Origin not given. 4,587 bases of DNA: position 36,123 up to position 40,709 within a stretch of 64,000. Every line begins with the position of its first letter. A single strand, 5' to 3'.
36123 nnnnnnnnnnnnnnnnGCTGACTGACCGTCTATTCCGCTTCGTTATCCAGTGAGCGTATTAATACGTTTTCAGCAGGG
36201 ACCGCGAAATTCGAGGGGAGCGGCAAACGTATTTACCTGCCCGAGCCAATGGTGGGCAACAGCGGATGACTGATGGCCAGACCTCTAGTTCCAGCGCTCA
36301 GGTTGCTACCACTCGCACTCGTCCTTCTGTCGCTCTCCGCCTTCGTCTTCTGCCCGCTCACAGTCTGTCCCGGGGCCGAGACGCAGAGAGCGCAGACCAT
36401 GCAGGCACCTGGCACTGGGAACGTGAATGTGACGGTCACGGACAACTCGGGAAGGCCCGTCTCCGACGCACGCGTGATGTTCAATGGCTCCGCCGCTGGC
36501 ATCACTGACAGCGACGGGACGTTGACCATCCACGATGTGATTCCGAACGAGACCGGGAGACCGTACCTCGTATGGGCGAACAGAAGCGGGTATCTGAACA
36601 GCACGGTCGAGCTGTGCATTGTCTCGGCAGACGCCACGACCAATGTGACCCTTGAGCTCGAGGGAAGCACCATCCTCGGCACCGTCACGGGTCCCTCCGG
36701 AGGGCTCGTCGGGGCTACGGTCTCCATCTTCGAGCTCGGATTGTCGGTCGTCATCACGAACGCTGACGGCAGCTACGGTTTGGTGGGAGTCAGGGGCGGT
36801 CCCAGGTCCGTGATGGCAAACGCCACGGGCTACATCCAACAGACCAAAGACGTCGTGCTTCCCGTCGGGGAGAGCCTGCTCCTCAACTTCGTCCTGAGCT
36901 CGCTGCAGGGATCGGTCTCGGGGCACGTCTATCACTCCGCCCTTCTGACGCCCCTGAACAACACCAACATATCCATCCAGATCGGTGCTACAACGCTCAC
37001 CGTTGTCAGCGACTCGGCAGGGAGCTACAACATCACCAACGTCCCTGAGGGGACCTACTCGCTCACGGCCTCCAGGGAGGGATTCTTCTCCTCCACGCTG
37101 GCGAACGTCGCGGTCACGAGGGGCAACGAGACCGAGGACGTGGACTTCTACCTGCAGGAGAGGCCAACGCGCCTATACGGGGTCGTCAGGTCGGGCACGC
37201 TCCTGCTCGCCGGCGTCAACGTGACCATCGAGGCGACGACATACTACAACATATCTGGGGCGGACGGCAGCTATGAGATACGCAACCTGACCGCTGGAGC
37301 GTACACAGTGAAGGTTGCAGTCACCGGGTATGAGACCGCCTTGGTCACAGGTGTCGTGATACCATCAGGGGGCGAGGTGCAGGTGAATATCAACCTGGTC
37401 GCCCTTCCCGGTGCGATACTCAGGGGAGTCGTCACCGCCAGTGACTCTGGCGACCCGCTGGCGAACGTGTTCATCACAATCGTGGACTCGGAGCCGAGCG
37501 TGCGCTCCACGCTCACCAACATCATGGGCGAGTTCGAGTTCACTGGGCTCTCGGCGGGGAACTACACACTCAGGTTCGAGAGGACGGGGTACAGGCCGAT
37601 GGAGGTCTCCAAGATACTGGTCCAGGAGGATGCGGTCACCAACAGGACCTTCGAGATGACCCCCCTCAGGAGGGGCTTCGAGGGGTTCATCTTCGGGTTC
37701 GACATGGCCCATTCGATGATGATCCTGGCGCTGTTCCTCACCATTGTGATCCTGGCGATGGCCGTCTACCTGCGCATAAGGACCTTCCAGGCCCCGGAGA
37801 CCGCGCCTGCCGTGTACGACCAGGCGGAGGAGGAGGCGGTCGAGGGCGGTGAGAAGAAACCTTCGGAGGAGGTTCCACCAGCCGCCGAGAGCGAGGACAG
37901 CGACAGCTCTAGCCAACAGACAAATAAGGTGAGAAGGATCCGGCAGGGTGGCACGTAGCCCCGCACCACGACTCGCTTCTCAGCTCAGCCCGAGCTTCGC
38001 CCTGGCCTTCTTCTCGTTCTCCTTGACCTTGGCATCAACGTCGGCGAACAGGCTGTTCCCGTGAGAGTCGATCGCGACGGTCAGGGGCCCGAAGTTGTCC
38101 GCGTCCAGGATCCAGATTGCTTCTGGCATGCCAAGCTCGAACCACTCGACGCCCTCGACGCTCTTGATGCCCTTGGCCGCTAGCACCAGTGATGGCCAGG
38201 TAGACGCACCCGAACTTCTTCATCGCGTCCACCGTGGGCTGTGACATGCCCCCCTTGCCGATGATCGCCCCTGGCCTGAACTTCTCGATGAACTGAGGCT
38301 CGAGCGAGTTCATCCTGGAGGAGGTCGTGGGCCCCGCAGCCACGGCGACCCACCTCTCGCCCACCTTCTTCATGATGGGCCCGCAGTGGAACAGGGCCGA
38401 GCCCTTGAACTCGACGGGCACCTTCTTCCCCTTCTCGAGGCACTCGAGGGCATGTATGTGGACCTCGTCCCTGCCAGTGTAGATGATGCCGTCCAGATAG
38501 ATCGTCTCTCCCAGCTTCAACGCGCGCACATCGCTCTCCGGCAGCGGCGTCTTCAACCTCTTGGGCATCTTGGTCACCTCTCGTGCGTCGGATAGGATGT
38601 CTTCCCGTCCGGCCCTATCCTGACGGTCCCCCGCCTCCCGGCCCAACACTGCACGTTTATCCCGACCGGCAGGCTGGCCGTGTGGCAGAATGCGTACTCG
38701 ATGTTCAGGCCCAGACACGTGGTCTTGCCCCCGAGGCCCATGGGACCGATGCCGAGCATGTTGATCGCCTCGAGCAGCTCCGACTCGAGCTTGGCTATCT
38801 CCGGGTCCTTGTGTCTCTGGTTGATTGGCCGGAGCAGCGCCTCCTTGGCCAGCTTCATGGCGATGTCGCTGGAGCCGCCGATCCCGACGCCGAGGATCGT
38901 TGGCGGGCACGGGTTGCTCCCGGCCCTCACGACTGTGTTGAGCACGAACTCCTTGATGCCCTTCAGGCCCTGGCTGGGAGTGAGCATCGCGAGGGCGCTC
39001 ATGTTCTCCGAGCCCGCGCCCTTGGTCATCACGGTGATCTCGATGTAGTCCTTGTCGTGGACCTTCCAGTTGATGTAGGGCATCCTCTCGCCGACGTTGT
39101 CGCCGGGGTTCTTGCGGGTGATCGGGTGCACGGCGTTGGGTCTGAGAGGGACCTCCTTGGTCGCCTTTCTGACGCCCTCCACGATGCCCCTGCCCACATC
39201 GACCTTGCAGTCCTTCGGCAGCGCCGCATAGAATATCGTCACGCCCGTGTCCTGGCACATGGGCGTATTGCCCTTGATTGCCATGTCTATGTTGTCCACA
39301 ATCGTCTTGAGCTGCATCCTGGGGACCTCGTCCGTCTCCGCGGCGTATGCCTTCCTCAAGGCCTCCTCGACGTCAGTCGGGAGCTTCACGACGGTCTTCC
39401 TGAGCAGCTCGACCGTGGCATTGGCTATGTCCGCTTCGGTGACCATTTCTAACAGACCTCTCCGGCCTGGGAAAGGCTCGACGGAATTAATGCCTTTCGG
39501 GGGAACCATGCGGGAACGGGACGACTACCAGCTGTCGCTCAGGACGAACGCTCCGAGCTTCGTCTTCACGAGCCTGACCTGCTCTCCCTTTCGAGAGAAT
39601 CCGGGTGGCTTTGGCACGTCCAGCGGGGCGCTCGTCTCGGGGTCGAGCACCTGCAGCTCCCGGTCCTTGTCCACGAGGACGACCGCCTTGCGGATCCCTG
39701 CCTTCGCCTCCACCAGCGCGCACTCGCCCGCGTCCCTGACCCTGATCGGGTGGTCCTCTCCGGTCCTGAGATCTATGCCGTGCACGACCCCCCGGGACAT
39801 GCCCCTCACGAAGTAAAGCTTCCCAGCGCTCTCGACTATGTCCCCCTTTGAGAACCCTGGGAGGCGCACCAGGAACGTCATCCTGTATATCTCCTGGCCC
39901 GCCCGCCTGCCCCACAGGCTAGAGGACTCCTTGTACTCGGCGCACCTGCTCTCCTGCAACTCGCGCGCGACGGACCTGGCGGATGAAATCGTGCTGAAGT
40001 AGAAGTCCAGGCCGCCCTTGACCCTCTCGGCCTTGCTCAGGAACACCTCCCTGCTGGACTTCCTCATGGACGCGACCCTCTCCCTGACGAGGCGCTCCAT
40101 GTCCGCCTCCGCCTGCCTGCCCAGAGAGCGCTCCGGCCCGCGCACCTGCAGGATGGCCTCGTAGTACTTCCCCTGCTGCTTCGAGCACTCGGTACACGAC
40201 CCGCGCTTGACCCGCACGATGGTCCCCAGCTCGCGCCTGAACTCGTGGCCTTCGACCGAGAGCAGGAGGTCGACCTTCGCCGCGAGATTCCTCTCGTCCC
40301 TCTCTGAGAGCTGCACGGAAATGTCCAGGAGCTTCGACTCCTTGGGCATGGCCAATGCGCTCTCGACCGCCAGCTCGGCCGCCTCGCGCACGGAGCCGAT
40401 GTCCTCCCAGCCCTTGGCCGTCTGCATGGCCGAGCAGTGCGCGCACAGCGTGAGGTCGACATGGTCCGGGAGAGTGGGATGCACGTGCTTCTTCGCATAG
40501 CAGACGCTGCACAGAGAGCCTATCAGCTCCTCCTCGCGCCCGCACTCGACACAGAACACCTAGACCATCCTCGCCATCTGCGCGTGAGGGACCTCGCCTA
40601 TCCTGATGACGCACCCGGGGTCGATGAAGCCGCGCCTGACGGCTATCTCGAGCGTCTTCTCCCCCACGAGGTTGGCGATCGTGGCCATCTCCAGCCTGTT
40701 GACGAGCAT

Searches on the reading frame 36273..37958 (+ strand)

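Call 15: search_protein_families(library=pfam, proteins=[window:36273-37958:+], max_evalue=0.001)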
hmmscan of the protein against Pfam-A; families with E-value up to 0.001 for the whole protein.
window:36273-37958:+ (561 aa): 10 families
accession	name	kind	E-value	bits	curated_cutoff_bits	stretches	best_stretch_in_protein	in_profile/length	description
PF13620.12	CarboxypepD_reg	-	4.7e-58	193.9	32.3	5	383-463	2-82/82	Carboxypeptidase regulatory-like domain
PF13715.12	CarbopepD_reg_2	-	2.2e-38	130.6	32.2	4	384-462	2-76/88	CarboxypepD_reg-like domain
PF09430.16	EMC7_beta-sandw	-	2e-13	51.1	26.6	0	227-285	6-63/122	ER membrane protein complex subunit 7, beta-sandwich domain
PF17802.7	SpaA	-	9.8e-12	45.3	23.1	0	390-434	10-57/91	Prealbumin-like fold domain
PF17210.9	SdrD_B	-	1.4e-10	41.8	29.7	1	394-439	22-69/112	SdrD B-like domain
PF08308.17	PEGA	-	9.8e-09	35.4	20.8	0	424-463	30-68/71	PEGA domain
PF25020.1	TTR_TEN1-4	-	1.1e-07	32.1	27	1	381-455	7-79/86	Teneurin TTR-like domain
PF14686.12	fn3_3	-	4e-07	30.1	24.4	1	247-287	32-73/75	Polysaccharide lyase family 4, domain II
PF07495.19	Y_Y_Y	-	7.6e-05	23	26.6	0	329-351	25-47/65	Y_Y_Y domain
PF24107.1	DUF7382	-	0.00063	20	27.4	1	45-77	16-48/65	Domain of unknown function (DUF7382)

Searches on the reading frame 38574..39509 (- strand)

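Call 15: search_protein_families(library=pfam, proteins=[window:38574-39509:-], max_evalue=0.001)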
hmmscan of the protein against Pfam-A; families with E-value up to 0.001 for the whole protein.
window:38574-39509:- (311 aa): 1 family
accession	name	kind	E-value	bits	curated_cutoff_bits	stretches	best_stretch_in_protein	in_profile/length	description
PF05681.19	Fumerase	-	3.5e-101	338.5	25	1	31-296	3-269/270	Fumarate hydratase (Fumerase)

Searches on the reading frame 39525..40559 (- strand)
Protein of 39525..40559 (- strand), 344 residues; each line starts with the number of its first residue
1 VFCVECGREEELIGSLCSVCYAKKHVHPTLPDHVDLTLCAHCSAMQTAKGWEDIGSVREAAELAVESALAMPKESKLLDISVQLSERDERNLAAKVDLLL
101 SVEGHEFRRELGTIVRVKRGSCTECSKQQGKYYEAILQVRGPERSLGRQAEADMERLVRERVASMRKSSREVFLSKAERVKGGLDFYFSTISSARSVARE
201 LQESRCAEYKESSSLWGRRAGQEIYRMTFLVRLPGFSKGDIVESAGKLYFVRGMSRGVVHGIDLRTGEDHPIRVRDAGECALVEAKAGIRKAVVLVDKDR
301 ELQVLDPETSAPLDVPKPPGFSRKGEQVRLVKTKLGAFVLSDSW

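Call 15: search_protein_families(library=pfam, proteins=[window:39525-40559:-], max_evalue=0.001)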
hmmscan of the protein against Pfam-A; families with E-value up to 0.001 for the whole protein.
window:39525-40559:- (344 aa): 1 family
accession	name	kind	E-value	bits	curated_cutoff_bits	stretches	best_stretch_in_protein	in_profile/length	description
PF04981.18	NMD3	-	1.3e-44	153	24.9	1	3-233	1-243/243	NMD3 family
